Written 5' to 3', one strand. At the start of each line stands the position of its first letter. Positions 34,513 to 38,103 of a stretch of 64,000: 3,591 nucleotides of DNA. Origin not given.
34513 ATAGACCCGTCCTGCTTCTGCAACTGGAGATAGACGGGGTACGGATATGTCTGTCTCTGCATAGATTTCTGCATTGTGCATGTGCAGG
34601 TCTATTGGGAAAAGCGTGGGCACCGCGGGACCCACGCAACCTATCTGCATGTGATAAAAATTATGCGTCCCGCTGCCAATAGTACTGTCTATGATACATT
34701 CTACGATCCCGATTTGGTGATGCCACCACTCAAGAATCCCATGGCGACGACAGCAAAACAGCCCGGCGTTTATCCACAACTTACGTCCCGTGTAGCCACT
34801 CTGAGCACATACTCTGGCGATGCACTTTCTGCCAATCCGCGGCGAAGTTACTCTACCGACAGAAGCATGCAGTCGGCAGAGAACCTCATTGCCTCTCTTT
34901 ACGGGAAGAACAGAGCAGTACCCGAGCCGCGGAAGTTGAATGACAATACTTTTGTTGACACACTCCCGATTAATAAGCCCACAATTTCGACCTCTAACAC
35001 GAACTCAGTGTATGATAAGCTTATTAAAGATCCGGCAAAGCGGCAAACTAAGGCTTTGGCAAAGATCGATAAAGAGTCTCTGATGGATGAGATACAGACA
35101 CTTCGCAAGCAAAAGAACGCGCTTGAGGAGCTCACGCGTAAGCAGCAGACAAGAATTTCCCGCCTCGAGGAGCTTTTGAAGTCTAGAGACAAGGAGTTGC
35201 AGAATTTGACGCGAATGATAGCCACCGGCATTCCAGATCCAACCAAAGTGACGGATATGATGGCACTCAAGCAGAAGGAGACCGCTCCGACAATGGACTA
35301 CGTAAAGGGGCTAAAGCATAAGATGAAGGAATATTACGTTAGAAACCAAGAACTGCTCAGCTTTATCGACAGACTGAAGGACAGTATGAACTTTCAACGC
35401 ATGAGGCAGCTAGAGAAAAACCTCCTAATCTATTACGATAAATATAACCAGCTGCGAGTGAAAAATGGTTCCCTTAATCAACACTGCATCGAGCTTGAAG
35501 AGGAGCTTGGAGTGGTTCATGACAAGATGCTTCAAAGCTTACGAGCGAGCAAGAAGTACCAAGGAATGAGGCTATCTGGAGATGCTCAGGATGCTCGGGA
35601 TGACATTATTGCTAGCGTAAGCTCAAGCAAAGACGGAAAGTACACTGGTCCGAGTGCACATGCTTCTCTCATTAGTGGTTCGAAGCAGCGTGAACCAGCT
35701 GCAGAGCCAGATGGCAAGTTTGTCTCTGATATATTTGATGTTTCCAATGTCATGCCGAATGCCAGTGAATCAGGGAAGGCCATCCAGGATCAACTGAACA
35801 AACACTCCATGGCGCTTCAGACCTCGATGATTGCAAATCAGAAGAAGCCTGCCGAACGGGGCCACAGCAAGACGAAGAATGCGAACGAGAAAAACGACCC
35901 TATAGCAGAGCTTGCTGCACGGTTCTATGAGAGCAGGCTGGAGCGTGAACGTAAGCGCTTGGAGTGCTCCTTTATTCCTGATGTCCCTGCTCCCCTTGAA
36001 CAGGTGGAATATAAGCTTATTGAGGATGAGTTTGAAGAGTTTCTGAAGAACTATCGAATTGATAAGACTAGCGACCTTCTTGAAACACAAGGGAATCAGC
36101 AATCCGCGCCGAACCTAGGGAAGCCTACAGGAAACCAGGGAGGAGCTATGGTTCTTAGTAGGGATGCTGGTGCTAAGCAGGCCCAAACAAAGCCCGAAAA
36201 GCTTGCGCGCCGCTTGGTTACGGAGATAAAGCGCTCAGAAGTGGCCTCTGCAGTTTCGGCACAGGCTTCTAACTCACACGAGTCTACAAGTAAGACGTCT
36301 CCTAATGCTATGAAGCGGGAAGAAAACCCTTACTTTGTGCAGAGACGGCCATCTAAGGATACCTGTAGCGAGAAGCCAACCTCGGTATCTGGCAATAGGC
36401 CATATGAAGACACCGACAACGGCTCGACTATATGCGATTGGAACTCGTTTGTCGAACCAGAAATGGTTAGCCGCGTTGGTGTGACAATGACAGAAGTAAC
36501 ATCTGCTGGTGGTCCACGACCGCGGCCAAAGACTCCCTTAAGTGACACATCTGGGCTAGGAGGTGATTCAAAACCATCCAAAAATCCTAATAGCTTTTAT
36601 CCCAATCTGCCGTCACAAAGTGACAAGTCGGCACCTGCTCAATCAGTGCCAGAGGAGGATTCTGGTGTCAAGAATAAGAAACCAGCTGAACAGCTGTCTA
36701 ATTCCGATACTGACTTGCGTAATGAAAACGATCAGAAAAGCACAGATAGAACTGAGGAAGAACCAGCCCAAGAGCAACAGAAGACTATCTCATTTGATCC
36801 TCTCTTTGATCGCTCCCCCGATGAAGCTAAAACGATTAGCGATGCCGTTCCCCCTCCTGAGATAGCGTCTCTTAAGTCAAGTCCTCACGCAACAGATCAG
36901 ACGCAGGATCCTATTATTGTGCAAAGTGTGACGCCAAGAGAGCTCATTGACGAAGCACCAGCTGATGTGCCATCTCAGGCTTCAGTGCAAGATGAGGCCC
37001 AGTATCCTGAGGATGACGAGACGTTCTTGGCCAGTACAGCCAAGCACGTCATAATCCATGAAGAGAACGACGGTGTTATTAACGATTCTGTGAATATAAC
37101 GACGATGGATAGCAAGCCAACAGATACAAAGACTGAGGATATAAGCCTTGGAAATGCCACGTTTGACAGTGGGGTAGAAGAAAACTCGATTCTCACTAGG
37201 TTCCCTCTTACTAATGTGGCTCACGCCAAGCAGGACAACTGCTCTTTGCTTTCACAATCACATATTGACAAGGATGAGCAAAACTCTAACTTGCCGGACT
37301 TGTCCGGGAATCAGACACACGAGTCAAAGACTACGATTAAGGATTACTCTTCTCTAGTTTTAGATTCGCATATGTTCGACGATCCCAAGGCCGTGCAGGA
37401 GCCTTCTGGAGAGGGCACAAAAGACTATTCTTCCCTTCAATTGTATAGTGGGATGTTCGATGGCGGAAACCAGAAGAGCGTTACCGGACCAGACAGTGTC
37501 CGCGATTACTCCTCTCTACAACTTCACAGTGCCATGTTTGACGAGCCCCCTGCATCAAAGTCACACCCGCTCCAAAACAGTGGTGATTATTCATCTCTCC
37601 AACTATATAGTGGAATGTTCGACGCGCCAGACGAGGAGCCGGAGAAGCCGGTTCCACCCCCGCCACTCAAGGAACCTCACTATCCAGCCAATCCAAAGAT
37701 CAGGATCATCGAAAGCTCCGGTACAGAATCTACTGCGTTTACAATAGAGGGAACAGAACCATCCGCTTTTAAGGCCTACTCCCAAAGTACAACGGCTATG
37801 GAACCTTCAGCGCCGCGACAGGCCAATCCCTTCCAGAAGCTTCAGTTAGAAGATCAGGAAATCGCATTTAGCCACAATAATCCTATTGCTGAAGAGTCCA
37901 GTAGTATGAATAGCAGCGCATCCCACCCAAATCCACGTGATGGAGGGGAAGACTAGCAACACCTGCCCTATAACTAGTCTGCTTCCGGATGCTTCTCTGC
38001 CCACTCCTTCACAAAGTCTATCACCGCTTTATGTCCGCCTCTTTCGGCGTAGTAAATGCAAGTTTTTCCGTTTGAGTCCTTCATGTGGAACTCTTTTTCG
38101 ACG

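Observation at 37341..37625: Four evenly spaced copies of a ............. motif in an otherwise disordered acidic protein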

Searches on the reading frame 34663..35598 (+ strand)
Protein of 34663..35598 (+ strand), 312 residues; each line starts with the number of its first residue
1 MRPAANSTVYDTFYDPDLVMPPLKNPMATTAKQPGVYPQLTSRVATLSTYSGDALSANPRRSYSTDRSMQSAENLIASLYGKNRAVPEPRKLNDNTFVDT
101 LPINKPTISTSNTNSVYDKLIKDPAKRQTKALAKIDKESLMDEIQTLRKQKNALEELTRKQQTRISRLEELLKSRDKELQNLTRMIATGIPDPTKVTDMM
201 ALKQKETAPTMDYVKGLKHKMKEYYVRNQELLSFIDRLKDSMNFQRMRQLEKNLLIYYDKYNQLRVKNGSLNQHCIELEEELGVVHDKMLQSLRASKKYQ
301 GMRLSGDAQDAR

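Call 58: find_homologous_proteins(query=A5, max_evalue=1)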
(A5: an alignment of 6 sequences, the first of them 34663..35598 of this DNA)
Query A5 (6 sequences): 8000 candidates shared short words with the query, none scored E <= 1.

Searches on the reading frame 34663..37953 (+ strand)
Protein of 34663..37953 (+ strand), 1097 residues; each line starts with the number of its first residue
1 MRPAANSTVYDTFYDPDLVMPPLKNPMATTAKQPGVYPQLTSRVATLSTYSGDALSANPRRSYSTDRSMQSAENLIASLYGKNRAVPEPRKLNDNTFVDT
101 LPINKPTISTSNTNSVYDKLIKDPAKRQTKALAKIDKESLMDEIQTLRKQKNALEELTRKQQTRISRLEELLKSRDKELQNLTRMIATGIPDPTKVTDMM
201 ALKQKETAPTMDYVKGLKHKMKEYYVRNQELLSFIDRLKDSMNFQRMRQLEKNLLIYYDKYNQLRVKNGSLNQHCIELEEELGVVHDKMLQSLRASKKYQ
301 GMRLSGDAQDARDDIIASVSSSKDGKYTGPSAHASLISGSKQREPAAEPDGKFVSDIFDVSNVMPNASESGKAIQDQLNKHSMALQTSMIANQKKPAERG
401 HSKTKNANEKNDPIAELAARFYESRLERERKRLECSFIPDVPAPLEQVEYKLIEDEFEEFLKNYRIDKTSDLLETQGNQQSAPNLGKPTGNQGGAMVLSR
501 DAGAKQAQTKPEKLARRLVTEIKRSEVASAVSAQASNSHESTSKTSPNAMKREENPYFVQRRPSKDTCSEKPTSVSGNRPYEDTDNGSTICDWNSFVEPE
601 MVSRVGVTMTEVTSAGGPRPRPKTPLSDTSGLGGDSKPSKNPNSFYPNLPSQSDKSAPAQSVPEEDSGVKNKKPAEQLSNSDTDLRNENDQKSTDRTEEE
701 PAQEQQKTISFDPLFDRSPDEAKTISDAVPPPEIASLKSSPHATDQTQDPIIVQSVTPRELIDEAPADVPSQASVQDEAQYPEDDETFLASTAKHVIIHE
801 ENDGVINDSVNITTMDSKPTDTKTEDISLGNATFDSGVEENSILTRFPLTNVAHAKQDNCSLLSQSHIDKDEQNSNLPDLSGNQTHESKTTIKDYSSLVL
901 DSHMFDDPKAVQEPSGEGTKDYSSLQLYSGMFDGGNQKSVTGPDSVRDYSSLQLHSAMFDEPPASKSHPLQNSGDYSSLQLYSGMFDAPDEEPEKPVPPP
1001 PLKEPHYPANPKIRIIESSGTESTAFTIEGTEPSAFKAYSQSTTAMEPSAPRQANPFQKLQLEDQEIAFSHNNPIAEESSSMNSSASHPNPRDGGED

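Call 4: search_protein_families(library=pfam, proteins=[window:34663-37953:+], max_evalue=1)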
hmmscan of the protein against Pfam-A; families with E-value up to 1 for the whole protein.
window:34663-37953:+ (1097 aa): 3 families
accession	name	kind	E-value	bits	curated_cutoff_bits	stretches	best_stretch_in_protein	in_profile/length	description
PF25443.1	ANG-1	-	0.0043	17.7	28.5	1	244-298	6-56/105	ANG-1-like domain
PF20984.2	PT26-6P_helical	-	0.17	12.6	27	0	173-261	18-107/141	PT26-6P, helical domain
PF11737.13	DUF3300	-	0.2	11.6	25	1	136-170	94-128/227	Protein of unknown function (DUF3300)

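Call 5: find_homologous_proteins(query=window:34663-37953:+)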
Query window:34663-37953:+ (1097 aa): 6 proteins with E <= 0.001 among 8000 candidates.
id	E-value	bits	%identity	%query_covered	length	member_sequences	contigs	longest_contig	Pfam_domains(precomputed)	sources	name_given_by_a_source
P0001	0.0e+0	2408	100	100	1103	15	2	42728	-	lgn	-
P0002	0.0e+0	2034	85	100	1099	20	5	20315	-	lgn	-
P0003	0.0e+0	1894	80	100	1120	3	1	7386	-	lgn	-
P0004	0.0e+0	1838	78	100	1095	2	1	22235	-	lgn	-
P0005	5.5e-177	609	38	100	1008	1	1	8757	-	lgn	-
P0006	1.9e-170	588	42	59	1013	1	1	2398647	-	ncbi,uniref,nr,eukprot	ncbi:hypothetical protein GMRT_14530 [Giardia muris]|uniref:Uncharacterized protein n=1 Tax=Giardia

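Call 7: list_cluster_members(proteins=[P0001, P0002, P0003, P0004, P0005, P0006])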
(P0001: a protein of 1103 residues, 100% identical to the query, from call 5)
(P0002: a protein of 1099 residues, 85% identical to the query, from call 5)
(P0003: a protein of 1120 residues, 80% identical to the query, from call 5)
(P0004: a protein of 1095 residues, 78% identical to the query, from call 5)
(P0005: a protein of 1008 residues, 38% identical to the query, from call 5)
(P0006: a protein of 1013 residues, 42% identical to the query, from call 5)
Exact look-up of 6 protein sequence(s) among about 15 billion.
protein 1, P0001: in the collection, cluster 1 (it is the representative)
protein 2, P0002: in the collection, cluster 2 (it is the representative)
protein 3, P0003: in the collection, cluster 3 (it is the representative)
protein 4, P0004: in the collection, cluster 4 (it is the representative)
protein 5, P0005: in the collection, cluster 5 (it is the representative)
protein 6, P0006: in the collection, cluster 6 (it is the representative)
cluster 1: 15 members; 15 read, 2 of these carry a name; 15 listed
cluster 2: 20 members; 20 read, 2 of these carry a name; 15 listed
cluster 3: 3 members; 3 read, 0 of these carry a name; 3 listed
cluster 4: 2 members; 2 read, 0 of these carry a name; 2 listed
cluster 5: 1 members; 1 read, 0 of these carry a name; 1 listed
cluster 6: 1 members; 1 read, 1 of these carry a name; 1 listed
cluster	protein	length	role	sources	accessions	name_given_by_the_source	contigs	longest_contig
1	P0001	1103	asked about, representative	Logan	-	-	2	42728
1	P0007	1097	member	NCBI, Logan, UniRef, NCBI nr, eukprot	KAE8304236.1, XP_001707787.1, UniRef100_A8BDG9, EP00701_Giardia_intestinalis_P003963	hypothetical protein GL50803_0014950 [Giardia duodenalis] | Uncharacterized protein n=1 Tax=Giardia intestinalis (strain ATCC 50803 / WB clone C6) ... | hypothetical protein GL50803_0014950 [Giardia intestinalis]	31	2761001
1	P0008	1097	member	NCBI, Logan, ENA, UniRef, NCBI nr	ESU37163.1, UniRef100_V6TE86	Hypothetical protein DHA2_14950 [Giardia duodenalis] | Uncharacterized protein n=1 Tax=Giardia intestinalis TaxID=5741 RepID=V6TE86_GIAIN | Hypothetical protein DHA2_14950 [Giardia intestinalis]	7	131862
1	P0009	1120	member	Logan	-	-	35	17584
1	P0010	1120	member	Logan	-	-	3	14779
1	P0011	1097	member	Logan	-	-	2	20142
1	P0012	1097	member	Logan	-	-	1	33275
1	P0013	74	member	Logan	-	-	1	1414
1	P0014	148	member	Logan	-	-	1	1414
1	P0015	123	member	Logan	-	-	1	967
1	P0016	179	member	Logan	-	-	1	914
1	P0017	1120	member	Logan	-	-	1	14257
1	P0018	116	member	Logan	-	-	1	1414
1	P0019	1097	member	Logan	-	-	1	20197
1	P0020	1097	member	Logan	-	-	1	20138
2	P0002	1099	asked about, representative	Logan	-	-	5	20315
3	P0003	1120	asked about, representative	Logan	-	-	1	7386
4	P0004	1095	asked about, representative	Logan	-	-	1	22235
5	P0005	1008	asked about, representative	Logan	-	-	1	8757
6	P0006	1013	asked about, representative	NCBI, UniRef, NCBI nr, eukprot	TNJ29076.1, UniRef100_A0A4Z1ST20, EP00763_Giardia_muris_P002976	hypothetical protein GMRT_14530 [Giardia muris] | Uncharacterized protein n=1 Tax=Giardia muris TaxID=5742 RepID=A0A4Z1ST20_GIAMU | TNJ29076.1 hypothetical protein GMRT_14530 [Giardia muris]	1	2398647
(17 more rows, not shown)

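Call 16: find_encoding_contigs(protein=P0006, flank=6000, max_places=1)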
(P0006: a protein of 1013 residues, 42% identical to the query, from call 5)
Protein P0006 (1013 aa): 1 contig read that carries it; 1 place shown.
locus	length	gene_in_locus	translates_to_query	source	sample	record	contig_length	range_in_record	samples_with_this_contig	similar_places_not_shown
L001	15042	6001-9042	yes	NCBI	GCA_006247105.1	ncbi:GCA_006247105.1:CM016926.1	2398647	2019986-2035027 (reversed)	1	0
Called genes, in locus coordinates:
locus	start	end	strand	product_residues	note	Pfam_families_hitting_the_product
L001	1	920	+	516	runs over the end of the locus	PF03302:VSP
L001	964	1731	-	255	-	-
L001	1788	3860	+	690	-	-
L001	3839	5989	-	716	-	-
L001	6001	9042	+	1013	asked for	-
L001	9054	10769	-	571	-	PF00069:Pkinase, PF07714:PK_Tyr_Ser-Thr, PF12796:Ank_2, PF13637:Ank_4 (faint), PF13857:Ank_5 (weak), PF00023:Ank (faint), PF13606:Ank_3 (faint), PF12796:Ank_2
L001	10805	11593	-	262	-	-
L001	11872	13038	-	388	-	-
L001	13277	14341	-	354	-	PF00069:Pkinase, PF07714:PK_Tyr_Ser-Thr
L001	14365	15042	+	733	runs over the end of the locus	PF12796:Ank_2, PF13637:Ank_4 (faint), PF00023:Ank (faint), PF13606:Ank_3 (faint), PF13857:Ank_5 (faint), PF12796:Ank_2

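Call 17: find_encoding_contigs(protein=P0002, flank=6000, max_places=1)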
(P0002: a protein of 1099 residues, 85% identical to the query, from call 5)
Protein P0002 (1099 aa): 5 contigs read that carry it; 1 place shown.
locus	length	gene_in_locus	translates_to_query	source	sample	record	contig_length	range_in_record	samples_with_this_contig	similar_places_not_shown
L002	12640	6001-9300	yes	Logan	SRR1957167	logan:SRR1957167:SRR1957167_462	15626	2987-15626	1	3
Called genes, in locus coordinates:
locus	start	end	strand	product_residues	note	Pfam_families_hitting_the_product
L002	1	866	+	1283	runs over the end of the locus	?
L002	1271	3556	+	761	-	-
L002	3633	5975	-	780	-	-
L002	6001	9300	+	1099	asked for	-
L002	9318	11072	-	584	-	PF00069:Pkinase, PF07714:PK_Tyr_Ser-Thr, PF12796:Ank_2, PF13637:Ank_4 (faint), PF00023:Ank (faint), PF13606:Ank_3 (faint), PF13857:Ank_5 (faint), PF12796:Ank_2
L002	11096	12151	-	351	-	PF00069:Pkinase, PF07714:PK_Tyr_Ser-Thr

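Call 18: find_encoding_contigs(protein=P0003, flank=500, max_places=1)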
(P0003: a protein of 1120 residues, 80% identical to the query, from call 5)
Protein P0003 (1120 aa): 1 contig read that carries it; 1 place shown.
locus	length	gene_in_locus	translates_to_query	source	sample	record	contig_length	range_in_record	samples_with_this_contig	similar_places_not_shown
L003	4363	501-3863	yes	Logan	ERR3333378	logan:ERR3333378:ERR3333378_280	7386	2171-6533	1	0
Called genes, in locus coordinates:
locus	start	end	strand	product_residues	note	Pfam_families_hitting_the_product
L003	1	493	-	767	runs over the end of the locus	-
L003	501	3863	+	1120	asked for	-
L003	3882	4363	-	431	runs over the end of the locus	PF00069:Pkinase, PF07714:PK_Tyr_Ser-Thr, PF12796:Ank_2, PF13637:Ank_4 (faint), PF13857:Ank_5 (weak), PF00023:Ank (faint), PF13606:Ank_3 (faint), PF12796:Ank_2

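Call 19: find_encoding_contigs(protein=P0004, flank=500, max_places=1)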
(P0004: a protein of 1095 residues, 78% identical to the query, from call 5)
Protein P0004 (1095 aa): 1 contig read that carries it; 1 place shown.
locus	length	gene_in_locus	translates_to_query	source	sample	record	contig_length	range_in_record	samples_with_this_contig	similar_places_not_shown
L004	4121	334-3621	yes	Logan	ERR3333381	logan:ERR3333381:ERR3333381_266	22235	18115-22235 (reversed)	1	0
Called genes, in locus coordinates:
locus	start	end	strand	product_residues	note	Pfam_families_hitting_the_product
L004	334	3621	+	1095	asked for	-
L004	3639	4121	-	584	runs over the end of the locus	PF00069:Pkinase, PF07714:PK_Tyr_Ser-Thr, PF12796:Ank_2, PF13637:Ank_4 (faint), PF00023:Ank (faint), PF13606:Ank_3 (faint), PF13857:Ank_5 (faint), PF12796:Ank_2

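Call 20: find_encoding_contigs(protein=P0005, flank=500, max_places=1)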
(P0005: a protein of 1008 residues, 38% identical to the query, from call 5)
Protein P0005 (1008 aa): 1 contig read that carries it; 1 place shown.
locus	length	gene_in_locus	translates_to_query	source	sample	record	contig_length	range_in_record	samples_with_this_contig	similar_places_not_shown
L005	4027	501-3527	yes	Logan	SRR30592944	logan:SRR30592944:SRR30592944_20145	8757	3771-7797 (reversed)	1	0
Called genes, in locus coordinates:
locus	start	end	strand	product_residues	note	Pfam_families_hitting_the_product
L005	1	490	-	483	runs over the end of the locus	?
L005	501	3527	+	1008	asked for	-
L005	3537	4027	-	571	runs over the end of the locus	PF00069:Pkinase, PF07714:PK_Tyr_Ser-Thr, PF12796:Ank_2, PF13637:Ank_4 (faint), PF13857:Ank_5 (weak), PF00023:Ank (faint), PF13606:Ank_3 (faint), PF12796:Ank_2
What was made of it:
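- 34663..37956 (+): Coding sequence of GL50803_14950 (1097 aa plus stop), an uncharacterised Giardia-specific protein. Orthologues sit between the same neighbouring genes (calls 16-20).
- A NEK-ankyrin kinase gene is the conserved downstream neighbour (calls 4, 16-20).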

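Call 30: search_solved_structures(query=A1, max_evalue=1)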
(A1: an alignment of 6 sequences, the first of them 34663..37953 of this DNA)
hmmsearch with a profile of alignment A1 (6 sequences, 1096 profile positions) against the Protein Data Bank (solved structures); distinct sequences matched with E-value up to 1: 0.

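Call 66: predict_structure(alignment_id=A1)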
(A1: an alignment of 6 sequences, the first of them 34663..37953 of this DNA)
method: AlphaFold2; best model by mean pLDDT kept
length: 1097 residues; sequences in the alignment: 6
mean_pLDDT: 40.7   pTM: 0.24
mean pLDDT of the five models: 40.7, 36.3, 35.8, 33.3, 32.2
residues with pLDDT >= 90: 25; 70-90: 94; 50-70: 113; < 50: 865
segments of 3 or more residues with pLDDT < 50: 1-120, 127-132, 202-204, 206-208, 302-371, 388-412, 436-443, 464-510, 524-641, 643-1008, 1010-1097
pLDDT, mean of each block of 10 residues (from residue 1): 33 40 33 27 28 30 33 44 36 34 32 41 50 66 90 93 92 86 75 56 49 73 80 69 59 75 57 61 76 61 42 32 28 27 28 34 37 56 53 34 35 66 80 57 51 68 48 31 30 29 35 61 44 28 31 29 29 30 35 38 36 29 28 32 38 29 27 27 28 28 28 33 30 29 28 27 30 26 34 29 27 30 29 33 38 28 28 27 28 35 38 31 32 31 31 35 32 31 35 37 43 39 36 31 29 32 30 31 34 37
secondary structure, 60 per line:
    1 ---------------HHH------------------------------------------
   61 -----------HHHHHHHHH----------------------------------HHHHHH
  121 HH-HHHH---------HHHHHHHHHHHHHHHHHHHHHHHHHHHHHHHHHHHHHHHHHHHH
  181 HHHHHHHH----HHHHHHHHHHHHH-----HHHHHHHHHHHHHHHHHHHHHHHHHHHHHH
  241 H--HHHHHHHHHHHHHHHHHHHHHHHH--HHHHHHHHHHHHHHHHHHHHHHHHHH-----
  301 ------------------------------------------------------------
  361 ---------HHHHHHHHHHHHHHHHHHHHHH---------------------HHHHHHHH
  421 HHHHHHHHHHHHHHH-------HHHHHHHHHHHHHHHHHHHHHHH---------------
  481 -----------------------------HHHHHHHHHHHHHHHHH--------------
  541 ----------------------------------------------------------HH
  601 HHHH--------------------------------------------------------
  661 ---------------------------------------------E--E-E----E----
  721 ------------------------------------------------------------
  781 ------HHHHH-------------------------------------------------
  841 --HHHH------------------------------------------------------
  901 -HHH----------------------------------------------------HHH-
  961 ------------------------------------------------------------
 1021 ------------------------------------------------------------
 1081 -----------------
elements in order (helices of 4 or more, strands of 3 or more residues): H72-80 H115-122 H124-127 H137-188 H193-205 H211-241 H244-267 H270-295 H370-391 H413-435 H443-465 H510-526 H599-604 H787-791 H843-846
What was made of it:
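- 34690..34728 (+): Conserved N-terminal island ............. (aa 10-22). The surrounding N-terminus has low AF2 confidence (call 66).
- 36241..37953 (+): Acidic, predicted-disordered tail (aa 527-1097) that carries conserved short islands, including the motif array. pLDDT is below 50 almost throughout (call 66).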

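Call 68: fold_search(model_id=the predicted structure, library=pdb)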
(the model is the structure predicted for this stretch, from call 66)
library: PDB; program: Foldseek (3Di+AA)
matches with E <= 10: 3; with E <= 0.001: 0
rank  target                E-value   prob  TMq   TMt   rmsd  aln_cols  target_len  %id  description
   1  8rve_u                6.7e+00  0.02  0.05  0.16  60.1       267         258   17  Vimentin intermediate filament (released 2024-04-10)
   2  8rve_C                7.1e+00  0.03  0.05  0.16  67.8       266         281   16  Vimentin intermediate filament (released 2024-04-10)
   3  8rve_p                8.7e+00  0.02  0.04  0.18  65.7       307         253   17  Vimentin intermediate filament (released 2024-04-10)
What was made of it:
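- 35071..35547 (+): Helical, probably coiled-coil, domain (aa 137-295). It is the most conserved and only confidently predicted part of the protein. No Pfam or PDB relative was found (calls 4, 30, 68).
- Tried and rejected: Family and structure searches for the whole protein: Pfam, a PDB sequence search, and Foldseek against the PDB gave only sub-threshold Pfam matches and non-significant coiled-coil (vimentin) matches, with nothing in the PDB sequence search (calls 4, 30, 68).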
